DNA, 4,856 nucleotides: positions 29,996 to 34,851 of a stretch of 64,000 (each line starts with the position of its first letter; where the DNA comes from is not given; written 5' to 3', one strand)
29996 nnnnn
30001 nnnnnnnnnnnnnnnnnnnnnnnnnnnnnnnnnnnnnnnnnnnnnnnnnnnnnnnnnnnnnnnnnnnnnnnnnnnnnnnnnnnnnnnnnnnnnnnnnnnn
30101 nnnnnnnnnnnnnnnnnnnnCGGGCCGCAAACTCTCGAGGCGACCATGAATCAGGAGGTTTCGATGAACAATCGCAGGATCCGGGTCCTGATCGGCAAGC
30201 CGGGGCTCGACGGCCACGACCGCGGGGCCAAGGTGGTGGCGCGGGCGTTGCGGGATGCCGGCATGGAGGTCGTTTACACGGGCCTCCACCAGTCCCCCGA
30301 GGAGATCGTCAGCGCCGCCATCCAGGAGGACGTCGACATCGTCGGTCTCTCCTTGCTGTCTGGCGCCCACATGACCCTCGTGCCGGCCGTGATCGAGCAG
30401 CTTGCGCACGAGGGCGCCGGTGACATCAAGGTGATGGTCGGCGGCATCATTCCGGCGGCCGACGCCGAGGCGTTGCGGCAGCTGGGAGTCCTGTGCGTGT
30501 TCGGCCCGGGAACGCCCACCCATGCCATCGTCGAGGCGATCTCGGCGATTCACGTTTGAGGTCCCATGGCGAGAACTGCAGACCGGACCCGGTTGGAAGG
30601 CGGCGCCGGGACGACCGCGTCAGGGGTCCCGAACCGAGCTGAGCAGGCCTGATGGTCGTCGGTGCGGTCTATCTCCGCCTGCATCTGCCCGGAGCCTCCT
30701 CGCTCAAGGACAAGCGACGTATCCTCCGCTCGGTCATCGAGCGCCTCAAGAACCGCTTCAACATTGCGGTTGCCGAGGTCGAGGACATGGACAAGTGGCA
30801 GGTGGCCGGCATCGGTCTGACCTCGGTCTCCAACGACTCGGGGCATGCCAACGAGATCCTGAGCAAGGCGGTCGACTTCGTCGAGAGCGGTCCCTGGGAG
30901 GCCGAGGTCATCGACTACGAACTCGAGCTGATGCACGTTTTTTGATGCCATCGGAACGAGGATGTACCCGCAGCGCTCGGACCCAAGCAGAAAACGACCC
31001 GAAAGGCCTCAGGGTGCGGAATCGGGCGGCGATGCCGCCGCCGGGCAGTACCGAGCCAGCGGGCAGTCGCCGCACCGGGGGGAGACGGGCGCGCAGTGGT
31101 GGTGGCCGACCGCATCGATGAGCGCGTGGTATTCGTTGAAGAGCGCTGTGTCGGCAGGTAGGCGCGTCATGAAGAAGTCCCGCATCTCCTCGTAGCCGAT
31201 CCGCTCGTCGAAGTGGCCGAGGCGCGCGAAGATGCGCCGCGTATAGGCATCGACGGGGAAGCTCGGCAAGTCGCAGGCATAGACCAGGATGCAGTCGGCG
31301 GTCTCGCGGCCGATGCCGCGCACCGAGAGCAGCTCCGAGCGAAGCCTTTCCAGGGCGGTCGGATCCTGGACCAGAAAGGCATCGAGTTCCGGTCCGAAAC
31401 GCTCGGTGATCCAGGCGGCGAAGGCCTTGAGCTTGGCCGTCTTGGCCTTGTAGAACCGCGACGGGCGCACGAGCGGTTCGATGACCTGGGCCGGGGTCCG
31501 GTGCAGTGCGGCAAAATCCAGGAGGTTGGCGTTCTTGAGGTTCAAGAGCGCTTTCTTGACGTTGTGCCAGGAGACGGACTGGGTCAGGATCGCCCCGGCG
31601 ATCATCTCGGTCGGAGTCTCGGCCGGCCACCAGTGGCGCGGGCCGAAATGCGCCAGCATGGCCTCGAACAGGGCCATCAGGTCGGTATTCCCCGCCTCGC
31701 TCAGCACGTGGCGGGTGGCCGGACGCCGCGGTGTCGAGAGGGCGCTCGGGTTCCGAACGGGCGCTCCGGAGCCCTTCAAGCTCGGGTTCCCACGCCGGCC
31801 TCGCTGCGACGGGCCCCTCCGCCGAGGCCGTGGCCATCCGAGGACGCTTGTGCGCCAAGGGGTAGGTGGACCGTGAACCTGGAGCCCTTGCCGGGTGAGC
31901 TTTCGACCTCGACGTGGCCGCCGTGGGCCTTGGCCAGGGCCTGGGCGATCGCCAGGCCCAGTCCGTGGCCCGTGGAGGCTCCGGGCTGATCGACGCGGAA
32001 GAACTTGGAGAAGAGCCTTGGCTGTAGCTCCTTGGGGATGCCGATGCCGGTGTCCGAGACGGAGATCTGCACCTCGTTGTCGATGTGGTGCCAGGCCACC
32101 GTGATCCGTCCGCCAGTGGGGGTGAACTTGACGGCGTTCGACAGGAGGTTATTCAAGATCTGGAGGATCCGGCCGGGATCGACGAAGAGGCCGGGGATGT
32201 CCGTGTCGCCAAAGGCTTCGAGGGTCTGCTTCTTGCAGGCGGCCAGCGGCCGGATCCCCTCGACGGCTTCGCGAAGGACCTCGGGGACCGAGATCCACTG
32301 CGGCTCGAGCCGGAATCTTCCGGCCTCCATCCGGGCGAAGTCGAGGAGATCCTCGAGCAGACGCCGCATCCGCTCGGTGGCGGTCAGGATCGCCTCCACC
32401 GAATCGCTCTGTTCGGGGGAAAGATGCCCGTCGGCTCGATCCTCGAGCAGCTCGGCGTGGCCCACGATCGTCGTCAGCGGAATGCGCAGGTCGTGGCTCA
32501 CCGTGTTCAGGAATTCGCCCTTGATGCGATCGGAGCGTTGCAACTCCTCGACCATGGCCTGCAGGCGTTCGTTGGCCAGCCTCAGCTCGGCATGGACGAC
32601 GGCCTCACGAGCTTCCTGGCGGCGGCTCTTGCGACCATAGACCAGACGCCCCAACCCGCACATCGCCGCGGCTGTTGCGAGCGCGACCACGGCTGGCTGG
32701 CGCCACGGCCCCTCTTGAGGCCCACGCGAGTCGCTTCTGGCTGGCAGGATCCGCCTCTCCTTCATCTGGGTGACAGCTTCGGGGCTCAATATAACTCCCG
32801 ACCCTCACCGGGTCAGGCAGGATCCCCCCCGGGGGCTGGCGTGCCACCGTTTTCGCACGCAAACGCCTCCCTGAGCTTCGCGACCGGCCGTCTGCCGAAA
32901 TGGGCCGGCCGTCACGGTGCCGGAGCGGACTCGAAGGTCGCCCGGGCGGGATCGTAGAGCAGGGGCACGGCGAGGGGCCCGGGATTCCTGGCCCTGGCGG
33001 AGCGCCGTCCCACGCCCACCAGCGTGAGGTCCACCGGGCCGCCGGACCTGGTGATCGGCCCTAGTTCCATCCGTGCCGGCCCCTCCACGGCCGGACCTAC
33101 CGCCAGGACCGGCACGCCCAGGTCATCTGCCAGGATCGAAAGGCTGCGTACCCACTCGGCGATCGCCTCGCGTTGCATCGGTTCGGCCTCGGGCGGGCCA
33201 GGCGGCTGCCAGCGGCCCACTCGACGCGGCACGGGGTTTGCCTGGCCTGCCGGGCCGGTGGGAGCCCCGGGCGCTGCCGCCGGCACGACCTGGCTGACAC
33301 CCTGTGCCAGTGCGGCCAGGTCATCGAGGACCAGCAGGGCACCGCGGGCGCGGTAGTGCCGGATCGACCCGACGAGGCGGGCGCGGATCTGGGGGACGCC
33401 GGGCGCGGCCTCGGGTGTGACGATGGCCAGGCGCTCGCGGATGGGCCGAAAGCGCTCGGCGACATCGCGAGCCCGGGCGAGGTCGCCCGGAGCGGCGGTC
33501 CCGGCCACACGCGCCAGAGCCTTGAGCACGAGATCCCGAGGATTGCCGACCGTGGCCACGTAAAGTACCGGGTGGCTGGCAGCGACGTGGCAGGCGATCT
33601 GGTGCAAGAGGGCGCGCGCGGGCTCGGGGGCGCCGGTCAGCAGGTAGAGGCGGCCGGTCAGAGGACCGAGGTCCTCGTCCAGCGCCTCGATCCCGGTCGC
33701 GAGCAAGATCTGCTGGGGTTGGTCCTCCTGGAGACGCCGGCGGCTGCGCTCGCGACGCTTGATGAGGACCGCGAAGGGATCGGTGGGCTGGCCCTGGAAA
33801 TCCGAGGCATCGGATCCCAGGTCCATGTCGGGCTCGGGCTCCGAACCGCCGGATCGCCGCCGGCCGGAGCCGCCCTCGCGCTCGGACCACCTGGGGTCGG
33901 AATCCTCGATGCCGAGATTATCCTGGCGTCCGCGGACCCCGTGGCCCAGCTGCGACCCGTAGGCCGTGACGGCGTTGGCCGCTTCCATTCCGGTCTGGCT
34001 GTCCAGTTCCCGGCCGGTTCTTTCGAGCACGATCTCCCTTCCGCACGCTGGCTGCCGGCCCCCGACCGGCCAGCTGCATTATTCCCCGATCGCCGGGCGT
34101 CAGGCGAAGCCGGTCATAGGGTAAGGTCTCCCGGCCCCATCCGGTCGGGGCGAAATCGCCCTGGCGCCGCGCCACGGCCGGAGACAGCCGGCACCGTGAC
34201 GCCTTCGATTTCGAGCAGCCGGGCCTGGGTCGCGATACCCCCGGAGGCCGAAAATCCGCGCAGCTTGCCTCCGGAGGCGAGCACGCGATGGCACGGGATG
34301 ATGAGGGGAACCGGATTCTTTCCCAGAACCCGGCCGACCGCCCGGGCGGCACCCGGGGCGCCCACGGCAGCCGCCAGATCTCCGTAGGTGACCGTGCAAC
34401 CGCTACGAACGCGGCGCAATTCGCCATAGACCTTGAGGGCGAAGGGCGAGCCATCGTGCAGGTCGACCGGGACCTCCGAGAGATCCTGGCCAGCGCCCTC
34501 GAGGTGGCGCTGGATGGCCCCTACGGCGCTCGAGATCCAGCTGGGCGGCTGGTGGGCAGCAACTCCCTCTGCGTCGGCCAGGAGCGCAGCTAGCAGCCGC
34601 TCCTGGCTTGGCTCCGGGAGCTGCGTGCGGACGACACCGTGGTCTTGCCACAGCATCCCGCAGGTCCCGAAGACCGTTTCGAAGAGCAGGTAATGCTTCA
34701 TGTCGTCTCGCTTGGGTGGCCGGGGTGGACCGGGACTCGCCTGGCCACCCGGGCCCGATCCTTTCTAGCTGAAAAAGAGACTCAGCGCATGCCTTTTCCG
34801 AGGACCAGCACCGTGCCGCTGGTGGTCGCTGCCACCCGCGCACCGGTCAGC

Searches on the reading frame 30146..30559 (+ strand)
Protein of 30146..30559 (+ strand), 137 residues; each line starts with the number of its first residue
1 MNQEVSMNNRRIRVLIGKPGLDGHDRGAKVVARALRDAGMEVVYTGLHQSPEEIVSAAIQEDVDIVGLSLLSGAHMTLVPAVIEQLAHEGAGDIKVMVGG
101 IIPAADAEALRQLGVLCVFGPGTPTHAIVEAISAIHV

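Call 54: search_protein_families(library=pfam, proteins=[window:30146-30559:+], max_evalue=0.0001)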
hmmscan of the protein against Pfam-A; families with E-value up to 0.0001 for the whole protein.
window:30146-30559:+ (137 aa): 1 family
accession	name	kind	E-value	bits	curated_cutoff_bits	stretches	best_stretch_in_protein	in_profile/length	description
PF02310.24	B12-binding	-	8.7e-31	106.7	32.1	1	13-126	2-117/121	B12 binding domain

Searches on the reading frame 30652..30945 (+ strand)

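Call 54: search_protein_families(library=pfam, proteins=[window:30652-30945:+], max_evalue=0.0001)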
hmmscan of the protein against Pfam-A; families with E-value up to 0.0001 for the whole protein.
window:30652-30945:+ (97 aa): 1 family
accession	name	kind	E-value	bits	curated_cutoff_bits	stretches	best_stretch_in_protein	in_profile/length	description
PF04456.17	DUF503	-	7.7e-31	106.2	22.4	1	3-90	1-87/88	Protein of unknown function (DUF503)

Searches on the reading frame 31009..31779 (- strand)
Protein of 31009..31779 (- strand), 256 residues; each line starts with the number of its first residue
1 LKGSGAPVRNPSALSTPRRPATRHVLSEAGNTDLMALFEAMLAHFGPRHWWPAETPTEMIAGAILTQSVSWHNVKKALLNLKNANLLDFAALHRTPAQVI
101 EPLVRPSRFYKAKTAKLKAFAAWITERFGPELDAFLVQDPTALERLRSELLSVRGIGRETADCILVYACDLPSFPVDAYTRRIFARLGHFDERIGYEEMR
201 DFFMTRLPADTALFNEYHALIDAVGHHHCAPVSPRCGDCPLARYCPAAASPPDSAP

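Call 54: search_protein_families(library=pfam, proteins=[window:31009-31779:-], max_evalue=0.0001)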
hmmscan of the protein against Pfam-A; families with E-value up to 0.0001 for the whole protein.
window:31009-31779:- (256 aa): 1 family
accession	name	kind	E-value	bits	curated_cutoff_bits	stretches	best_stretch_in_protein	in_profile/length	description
PF00730.31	HhH-GPD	-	1.3e-10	42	26.2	1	62-207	2-106/108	HhH-GPD superfamily base excision DNA repair protein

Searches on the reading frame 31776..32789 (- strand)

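Call 54: search_protein_families(library=pfam, proteins=[window:31776-32789:-], max_evalue=0.0001)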
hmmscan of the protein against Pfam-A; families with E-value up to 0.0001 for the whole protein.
window:31776-32789:- (337 aa): 2 families
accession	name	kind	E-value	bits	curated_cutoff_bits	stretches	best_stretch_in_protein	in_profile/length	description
PF02518.31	HATPase_c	-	6.2e-33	114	26.4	1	204-311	2-109/111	Histidine kinase-, DNA gyrase B-, and HSP90-like ATPase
PF00512.31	HisKA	-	2.1e-20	73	26.9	1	90-157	2-66/66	His Kinase A (phospho-acceptor) domain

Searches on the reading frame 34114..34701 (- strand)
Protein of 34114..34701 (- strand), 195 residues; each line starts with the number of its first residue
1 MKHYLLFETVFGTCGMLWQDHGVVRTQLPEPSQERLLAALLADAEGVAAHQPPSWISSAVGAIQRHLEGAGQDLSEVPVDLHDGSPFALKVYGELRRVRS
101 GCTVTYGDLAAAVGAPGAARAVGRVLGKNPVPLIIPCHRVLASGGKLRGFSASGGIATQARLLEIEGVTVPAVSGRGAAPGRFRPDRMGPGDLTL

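Call 55: search_protein_families(library=pfam, proteins=[window:34114-34701:-], max_evalue=0.0001)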
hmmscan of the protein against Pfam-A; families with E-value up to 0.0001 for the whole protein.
window:34114-34701:- (195 aa): 1 family
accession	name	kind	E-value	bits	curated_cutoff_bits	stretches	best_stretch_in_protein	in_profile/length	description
PF01035.26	DNA_binding_1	-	8.7e-29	99.6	27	1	86-168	1-81/81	6-O-methylguanine DNA methyltransferase, DNA binding domain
